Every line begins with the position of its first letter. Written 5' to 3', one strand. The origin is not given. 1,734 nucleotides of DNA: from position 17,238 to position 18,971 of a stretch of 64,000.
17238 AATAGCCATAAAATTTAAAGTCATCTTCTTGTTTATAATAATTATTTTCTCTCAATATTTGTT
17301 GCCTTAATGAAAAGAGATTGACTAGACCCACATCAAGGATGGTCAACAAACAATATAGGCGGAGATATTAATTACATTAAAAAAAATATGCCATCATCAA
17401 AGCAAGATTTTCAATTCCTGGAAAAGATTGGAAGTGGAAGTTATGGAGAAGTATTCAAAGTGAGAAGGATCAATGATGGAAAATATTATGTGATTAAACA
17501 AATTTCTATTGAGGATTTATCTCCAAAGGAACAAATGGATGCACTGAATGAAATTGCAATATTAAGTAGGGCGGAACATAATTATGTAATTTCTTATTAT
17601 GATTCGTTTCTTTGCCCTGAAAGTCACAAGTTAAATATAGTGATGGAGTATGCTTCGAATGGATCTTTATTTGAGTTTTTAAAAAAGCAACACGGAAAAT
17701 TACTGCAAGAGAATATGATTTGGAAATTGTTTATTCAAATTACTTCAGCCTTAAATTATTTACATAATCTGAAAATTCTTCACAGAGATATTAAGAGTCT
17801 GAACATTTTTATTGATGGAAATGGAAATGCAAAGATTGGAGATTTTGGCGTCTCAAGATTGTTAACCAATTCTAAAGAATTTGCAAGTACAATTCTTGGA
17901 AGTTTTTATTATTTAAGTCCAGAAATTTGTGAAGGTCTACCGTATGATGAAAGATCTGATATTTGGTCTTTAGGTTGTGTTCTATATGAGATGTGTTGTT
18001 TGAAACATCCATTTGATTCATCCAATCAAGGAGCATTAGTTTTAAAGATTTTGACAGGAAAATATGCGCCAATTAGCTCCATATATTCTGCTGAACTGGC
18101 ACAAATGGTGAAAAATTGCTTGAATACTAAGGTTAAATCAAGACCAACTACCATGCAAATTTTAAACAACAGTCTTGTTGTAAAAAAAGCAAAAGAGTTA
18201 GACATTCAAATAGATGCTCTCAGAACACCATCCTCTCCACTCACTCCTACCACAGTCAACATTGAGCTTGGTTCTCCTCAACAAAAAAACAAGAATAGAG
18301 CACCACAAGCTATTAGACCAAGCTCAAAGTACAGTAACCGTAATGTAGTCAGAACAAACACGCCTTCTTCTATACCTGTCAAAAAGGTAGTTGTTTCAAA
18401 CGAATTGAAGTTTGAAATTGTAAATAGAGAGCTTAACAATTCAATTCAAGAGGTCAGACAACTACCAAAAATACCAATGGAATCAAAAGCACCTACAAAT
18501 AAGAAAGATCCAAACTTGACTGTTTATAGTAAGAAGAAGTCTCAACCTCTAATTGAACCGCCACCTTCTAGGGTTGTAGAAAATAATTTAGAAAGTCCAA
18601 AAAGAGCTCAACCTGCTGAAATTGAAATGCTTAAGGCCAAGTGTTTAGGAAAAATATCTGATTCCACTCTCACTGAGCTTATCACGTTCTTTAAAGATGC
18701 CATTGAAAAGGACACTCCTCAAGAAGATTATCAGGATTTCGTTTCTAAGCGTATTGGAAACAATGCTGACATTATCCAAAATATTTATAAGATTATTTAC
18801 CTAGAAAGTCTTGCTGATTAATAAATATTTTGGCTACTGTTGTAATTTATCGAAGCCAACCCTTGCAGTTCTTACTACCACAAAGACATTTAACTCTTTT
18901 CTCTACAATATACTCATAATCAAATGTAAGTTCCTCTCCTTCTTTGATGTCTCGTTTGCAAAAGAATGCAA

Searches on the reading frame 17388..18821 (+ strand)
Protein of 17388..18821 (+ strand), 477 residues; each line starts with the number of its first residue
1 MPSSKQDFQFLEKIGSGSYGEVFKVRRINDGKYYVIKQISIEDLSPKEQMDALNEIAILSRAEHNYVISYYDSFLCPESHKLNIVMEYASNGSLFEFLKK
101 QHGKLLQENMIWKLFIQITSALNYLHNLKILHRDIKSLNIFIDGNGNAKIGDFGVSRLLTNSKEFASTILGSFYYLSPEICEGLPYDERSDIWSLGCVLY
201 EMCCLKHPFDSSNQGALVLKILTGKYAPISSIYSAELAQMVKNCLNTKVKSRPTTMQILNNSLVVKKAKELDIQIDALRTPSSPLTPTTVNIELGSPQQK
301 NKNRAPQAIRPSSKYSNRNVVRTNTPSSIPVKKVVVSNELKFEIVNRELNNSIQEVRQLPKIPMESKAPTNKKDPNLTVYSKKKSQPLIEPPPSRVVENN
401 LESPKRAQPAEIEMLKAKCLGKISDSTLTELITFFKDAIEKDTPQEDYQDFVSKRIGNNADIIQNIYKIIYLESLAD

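Call 67: search_protein_families(library=pfam, proteins=[window:17388-18821:+], max_evalue=0.00001)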
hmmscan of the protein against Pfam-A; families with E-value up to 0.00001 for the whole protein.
window:17388-18821:+ (477 aa): 3 families
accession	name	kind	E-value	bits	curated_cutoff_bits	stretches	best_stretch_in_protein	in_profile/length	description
PF00069.31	Pkinase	-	3e-66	224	31.7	1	9-262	2-261/263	Protein kinase domain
PF07714.23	PK_Tyr_Ser-Thr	-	6e-45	154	23.1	1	9-260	2-256/258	Protein tyrosine and serine/threonine kinase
PF14531.12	Kinase-like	-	1.7e-08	34.6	25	1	97-217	134-259/289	Kinase-like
